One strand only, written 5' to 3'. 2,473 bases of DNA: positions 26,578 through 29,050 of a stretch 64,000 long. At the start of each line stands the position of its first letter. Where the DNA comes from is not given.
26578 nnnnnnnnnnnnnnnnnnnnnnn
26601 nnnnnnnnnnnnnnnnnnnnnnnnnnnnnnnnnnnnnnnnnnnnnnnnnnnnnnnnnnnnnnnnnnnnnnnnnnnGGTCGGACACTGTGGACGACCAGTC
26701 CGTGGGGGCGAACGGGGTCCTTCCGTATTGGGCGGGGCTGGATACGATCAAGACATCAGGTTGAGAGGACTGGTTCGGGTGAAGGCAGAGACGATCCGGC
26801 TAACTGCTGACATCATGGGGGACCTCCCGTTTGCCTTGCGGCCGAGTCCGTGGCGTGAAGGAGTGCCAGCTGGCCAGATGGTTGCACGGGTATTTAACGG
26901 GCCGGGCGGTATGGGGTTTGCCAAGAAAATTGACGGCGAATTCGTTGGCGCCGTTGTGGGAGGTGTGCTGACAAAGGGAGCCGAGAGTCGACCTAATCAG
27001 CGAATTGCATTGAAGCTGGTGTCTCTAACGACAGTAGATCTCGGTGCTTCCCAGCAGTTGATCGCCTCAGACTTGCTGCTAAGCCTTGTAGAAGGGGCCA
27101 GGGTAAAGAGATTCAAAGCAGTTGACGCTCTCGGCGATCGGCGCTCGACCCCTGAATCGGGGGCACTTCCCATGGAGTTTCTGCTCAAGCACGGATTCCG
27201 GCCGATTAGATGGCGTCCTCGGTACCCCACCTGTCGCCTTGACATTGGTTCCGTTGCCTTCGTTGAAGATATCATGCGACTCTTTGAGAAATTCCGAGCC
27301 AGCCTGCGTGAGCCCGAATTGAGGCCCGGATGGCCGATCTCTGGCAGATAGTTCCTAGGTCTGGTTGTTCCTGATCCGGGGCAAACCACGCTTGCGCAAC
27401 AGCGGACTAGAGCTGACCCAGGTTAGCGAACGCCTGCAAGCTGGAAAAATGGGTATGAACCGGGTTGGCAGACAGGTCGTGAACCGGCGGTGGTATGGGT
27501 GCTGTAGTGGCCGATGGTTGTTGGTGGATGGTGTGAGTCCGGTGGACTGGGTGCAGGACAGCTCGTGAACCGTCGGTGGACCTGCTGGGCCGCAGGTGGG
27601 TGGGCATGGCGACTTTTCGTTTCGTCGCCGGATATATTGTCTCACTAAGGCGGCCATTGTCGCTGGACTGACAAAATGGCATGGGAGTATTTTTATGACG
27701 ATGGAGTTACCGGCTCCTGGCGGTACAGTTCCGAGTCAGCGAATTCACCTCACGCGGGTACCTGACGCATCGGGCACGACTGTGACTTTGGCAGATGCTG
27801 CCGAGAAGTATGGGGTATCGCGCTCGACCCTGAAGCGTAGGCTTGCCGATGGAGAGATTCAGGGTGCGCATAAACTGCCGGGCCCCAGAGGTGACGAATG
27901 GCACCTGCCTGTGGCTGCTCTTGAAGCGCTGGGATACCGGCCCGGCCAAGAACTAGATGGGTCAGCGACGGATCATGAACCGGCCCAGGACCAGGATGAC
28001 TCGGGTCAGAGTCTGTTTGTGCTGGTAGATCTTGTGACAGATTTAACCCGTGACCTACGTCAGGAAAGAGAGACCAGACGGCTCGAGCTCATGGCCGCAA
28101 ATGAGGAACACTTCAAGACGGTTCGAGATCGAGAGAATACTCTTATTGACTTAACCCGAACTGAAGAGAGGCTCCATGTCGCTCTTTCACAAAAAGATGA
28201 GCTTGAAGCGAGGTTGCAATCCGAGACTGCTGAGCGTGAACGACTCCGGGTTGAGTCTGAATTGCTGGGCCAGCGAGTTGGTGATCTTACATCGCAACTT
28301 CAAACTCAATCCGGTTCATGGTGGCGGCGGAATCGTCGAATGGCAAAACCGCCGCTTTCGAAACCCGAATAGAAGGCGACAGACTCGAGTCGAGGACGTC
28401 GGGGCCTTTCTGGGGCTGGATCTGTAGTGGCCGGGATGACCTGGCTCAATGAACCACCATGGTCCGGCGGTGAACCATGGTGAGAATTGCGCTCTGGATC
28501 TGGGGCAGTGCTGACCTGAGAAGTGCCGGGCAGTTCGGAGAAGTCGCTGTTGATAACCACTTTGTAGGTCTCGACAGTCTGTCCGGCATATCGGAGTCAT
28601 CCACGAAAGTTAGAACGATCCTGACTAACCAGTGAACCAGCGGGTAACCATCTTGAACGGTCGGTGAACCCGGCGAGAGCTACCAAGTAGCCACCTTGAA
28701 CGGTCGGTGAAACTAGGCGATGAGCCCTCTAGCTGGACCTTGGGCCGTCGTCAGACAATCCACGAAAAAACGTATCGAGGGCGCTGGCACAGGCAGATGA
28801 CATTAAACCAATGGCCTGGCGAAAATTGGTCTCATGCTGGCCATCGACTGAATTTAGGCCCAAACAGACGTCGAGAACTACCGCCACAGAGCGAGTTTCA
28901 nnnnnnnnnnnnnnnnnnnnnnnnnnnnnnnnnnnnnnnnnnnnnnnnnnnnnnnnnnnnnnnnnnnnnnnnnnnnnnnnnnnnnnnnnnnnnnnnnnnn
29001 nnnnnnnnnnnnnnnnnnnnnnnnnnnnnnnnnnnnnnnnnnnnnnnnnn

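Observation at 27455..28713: Same-strand RTGAACC / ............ motif arrays bracketing an HTH plus coiled-coil gene next to parAB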

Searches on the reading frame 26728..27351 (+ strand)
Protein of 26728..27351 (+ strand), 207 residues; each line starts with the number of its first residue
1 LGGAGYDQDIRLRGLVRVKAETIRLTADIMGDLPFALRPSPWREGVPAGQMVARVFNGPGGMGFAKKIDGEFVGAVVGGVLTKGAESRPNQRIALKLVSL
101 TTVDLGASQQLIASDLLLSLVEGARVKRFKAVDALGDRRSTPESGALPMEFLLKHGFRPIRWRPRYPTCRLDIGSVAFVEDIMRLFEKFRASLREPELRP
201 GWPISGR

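Call 8: search_protein_families(library=pfam, proteins=[window:26728-27351:+], max_evalue=0.01)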
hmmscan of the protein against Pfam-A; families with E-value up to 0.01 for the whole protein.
window:26728-27351:+ (207 aa): 0 families

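Call 23: search_protein_families(library=ncbifam, proteins=[window:26728-27351:+], max_evalue=0.01)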
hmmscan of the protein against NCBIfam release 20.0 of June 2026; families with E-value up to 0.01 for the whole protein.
window:26728-27351:+ (207 aa): 0 families

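Call 86: search_protein_families(library=pfam, proteins=[window:26728-27351:+], max_evalue=0.1)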
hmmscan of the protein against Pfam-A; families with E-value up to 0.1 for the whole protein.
window:26728-27351:+ (207 aa): 0 families

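Call 99: search_protein_families(library=phrogs, proteins=[window:26728-27351:+], max_evalue=0.01)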
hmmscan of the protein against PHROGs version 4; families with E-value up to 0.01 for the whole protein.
window:26728-27351:+ (207 aa): 0 families
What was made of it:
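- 26728..27351 (+): ORF207, unknown function. Together with the HTH gene it forms the lineage-specific block between parB and cwlM. No Pfam, NCBIfam or PHROG family matches (calls 8, 23, 86, 99).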

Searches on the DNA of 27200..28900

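Call 83: search_rna_families(source=window, start=27200, end=28900, threshold=evalue, max_evalue=1)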
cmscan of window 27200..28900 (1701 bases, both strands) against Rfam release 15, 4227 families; matches with E-value up to 1: 1.
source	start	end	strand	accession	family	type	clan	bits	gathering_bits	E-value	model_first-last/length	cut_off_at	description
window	28190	28256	+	RF01119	sR32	Gene; snRNA; snoRNA; CD-box;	-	14.8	40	0.51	1-57/57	no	Small nucleolar RNA sR32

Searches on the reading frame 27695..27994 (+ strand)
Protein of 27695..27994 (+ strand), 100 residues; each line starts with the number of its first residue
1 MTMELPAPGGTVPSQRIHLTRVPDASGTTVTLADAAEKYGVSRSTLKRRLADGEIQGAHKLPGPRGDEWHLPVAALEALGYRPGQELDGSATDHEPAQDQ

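Call 96: predict_structure(alignment_id=A3)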
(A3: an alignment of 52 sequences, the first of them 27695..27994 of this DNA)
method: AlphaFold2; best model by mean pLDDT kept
length: 100 residues; sequences in the alignment: 52
mean_pLDDT: 76.6   pTM: 0.55
mean pLDDT of the five models: 76.6, 76.3, 75.8, 75.4, 75.3
residues with pLDDT >= 90: 48; 70-90: 10; 50-70: 36; < 50: 6
segments of 3 or more residues with pLDDT < 50: 18-21
pLDDT, mean of each block of 10 residues (from residue 1): 60 51 66 93 94 93 91 92 67 58
secondary structure, 60 per line:
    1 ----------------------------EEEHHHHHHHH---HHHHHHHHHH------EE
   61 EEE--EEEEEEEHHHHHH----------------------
elements in order: E29-31 H32-39 H43-52 E59-63 E66-72 H73-78

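Call 98: fold_search(model_id=the predicted structure, library=pdb)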
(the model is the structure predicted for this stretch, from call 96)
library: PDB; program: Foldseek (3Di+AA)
matches with E <= 10: 1054; with E <= 0.001: 0
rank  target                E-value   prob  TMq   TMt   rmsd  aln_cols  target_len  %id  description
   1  5yhy                  3.0e-02  0.82  0.34  0.25  15.3        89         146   19  Structure of Lactococcus lactis ZitR, C30S mutant (released 2017-12-06)
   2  7dvr                  3.0e-02  0.57  0.30  0.22  11.6        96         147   21  Crystal structure of heme sensor protein PefR from Streptococcus agalactiae in complex with heme (released 2021-09-29)
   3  7dvt                  3.4e-02  0.54  0.30  0.22  11.6        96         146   21  Crystal structure of heme sensor protein PefR in complex with heme and carbon monoxide (released 2021-09-29)
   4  7dvv_B                4.1e-02  0.63  0.32  0.24  11.0        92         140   21  Heme sensor protein PefR from Streptococcus agalactiae bound to operator DNA (28-mer) (released 2021-09-29)
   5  6amk_B                4.7e-02  1.00  0.40  0.70   2.7        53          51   21  Structure of Streptomyces venezuelae BldC-whiI opt complex (released 2018-03-28)
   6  6ama_A                5.0e-02  0.97  0.36  0.57   4.3        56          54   18  Structure of S. coelicolor/S. venezuelae BldC-smeA-ssfA complex to 3.09 Angstrom (released 2018-03-28)
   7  6fi9_A                5.0e-02  0.82  0.36  0.27  15.8        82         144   18  Crystal Structure of a zinc-responsive MarR family member, Lactococcus lactis ZitR (released 2019-02-20)
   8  8zde_C                6.1e-02  0.72  0.33  0.26  10.5        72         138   14  Crystal structure of HsmR with DNA bound (released 2025-11-05)
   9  5yhz                  6.1e-02  0.72  0.35  0.26  15.0        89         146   19  Structure of Lactococcus lactis ZitR, E41A mutant (released 2017-12-06)
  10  5yhx_A                6.1e-02  0.69  0.33  0.25  16.9        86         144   17  Structure of Lactococcus lactis ZitR, wild type (released 2017-12-06)
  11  9e71_BW               6.9e-02  0.60  0.29  0.39  13.0        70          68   18  Cryo-EM structure of the Pyrobaculum calidifontis 70S ribosome (released 2024-11-20)
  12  6ama_H                7.4e-02  0.97  0.37  0.59   4.1        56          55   18  Structure of S. coelicolor/S. venezuelae BldC-smeA-ssfA complex to 3.09 Angstrom (released 2018-03-28)
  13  4ggg_A                7.4e-02  0.82  0.35  0.37  10.4        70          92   10  Crystal structure of V66A/L68V CzrA in the Zn(II)bound state. (released 2013-02-06)
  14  7kfq                  7.4e-02  0.77  0.33  0.26   5.9        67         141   18  Crystal structure of the MarR family transcriptional regulator from Variovorax paradoxus bound to 1H-Indole-3-Carboxylic (released 2021-11-10)
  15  22oz_D                7.4e-02  0.63  0.33  0.22  13.4        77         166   18  Structural insights into HpaR-mediated recognition of hrpX and hrpG in Xanthomonas campestris pv. campestris (released 2026-03-11)
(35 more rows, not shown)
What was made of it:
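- On Xis/BldC-type HTH_17 proteins: 6amk_B: probability 1.00, TM 0.70, rmsd 2.7 A. 4j2n_C: probability 0.99, TM 0.71, 31% identity (call 98).
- Closest known: BldC / Xis / RdfS class. Same: The fold of residues 29-78 matches (BldC probability 1.00, Pukovnik Xis probability 0.99 with 31% identity; call 98).
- BldC-DNA 6amk_B gives probability 1.00, TM 0.70 and rmsd 2.7 A. Pukovnik Xis 4j2n_C gives probability 0.99, TM 0.71 and 31% identity (call 98).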
